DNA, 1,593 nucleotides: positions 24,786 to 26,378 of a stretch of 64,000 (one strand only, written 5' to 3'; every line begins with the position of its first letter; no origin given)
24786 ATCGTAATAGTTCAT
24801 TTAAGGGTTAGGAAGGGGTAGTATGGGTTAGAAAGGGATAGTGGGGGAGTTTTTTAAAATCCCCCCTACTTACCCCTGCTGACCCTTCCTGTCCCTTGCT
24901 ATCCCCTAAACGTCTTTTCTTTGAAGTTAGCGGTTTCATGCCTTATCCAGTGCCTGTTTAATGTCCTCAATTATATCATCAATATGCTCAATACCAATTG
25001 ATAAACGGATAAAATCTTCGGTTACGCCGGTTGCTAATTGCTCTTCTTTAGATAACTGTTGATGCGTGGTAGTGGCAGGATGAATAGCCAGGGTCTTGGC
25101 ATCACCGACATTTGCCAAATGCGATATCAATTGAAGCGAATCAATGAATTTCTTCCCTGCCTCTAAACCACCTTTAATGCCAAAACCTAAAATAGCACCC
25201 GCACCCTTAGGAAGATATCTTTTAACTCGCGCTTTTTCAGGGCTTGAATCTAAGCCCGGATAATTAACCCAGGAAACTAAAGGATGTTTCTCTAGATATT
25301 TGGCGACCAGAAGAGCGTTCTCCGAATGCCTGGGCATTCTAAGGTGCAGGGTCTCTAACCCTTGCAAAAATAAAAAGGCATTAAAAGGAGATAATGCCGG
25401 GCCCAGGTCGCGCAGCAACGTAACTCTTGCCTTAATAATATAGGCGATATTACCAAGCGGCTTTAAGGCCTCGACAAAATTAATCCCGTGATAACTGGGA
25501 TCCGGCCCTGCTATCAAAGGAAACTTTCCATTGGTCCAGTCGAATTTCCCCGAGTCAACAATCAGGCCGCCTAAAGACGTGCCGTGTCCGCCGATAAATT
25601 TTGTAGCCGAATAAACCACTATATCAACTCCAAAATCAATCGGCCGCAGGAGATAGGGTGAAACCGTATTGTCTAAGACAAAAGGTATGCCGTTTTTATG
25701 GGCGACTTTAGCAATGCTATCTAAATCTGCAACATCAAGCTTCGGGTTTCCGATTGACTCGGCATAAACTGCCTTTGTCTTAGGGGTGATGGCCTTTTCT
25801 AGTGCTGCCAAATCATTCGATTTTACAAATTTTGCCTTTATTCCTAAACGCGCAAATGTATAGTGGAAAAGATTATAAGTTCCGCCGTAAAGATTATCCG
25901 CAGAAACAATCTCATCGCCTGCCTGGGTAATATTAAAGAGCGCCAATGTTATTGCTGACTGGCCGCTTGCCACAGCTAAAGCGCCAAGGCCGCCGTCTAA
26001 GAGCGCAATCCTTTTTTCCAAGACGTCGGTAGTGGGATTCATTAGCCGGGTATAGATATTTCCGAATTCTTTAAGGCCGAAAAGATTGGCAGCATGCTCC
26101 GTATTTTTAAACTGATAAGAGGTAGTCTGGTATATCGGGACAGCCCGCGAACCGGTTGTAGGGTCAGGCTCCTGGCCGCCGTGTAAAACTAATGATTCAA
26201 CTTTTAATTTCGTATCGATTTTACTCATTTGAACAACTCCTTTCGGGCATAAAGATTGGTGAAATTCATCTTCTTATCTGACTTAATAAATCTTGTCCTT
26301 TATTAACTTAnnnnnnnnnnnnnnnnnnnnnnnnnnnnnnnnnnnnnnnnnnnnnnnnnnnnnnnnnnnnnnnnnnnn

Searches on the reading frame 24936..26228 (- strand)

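Call 50: search_protein_families(library=pfam, proteins=[window:24936-26228:-], max_evalue=0.001)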
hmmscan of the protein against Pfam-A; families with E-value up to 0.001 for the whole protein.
window:24936-26228:- (430 aa): 5 families
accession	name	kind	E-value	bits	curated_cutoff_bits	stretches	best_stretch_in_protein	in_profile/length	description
PF01053.26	Cys_Met_Meta_PP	-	1.6e-136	455.3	27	1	12-427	2-380/381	Cys/Met metabolism PLP-dependent enzyme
PF01041.23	DegT_DnrJ_EryC1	-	6.9e-09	35.8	19.8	1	64-186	23-145/360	DegT/DnrJ/EryC1/StrS aminotransferase family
PF00266.25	Aminotran_5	-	1.3e-07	31.4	21.5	1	92-218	73-209/371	Aminotransferase class-V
PF00155.27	Aminotran_1_2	-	5.7e-07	29.5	19.7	1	83-187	68-186/361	Aminotransferase class I and II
PF01212.27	Beta_elim_lyase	-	0.001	18.9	27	0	64-280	31-231/288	Beta-eliminating lyase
